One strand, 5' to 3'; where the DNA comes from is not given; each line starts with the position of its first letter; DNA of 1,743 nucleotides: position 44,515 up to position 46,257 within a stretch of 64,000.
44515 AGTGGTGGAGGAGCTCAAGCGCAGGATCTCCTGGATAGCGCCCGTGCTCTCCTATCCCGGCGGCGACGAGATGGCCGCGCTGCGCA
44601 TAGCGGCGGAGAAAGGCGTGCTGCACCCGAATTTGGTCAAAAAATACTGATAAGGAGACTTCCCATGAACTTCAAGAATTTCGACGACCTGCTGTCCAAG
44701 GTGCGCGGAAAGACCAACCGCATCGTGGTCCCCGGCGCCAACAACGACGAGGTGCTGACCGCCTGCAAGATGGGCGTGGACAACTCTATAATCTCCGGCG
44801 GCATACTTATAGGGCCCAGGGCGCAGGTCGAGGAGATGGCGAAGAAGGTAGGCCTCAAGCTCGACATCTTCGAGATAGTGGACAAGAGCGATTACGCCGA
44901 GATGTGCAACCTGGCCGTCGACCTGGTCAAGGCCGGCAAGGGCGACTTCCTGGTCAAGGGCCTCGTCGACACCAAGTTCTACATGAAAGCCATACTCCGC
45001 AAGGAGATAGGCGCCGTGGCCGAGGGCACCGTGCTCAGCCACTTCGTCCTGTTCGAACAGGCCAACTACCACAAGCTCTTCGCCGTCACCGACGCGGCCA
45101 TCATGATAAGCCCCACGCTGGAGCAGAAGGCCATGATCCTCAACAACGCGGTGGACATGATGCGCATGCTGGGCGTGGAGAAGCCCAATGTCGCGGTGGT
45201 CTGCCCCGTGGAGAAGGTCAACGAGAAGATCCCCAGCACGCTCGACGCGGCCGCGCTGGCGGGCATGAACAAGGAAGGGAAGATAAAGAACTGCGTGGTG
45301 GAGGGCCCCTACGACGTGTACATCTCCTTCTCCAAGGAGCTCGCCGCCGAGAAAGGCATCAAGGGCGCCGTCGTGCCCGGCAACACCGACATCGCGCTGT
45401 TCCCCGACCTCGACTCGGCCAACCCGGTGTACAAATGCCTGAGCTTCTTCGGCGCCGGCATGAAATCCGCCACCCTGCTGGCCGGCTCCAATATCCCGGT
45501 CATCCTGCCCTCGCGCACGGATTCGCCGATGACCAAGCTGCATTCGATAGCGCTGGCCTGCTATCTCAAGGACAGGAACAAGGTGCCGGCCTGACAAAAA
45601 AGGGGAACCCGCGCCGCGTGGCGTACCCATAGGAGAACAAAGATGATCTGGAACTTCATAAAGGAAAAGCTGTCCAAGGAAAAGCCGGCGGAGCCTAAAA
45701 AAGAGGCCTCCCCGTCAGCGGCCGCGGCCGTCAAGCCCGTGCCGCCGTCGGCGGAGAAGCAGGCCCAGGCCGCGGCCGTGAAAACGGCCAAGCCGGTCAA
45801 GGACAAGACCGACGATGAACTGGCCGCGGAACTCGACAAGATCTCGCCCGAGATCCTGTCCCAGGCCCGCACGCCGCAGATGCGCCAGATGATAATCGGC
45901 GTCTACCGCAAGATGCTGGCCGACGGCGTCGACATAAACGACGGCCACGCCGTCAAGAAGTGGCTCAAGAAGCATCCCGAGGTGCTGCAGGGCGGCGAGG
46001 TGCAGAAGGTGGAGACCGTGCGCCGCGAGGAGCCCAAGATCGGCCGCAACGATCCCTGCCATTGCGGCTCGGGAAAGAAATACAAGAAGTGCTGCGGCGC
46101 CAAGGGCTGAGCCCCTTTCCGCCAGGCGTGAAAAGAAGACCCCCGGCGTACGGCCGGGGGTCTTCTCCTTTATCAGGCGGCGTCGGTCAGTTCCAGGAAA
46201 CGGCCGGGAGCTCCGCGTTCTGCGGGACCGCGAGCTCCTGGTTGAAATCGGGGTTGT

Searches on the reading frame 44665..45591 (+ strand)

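Call 88: search_protein_families(library=pfam, proteins=[window:44665-45591:+], max_evalue=0.0001)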
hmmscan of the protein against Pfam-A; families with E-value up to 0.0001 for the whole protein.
window:44665-45591:+ (309 aa): 1 family
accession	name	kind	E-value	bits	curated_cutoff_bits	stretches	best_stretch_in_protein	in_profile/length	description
PF01515.24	PTA_PTB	-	4.9e-38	131.7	24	2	82-299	106-319/319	Phosphate acetyl/butaryl transferase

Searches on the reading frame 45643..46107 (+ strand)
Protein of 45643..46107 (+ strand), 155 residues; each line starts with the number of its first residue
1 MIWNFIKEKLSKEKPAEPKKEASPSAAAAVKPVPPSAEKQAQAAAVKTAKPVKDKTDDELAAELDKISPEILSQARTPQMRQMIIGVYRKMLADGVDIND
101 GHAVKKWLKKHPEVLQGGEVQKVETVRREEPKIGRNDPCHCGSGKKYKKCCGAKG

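Call 88: search_protein_families(library=pfam, proteins=[window:45643-46107:+], max_evalue=0.0001)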
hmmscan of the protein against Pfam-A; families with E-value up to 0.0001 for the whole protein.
window:45643-46107:+ (155 aa): 1 family
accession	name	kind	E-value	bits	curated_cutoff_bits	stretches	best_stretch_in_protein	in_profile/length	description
PF02810.21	SEC-C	-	1.4e-09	38.1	20.4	1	135-152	1-18/19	SEC-C motif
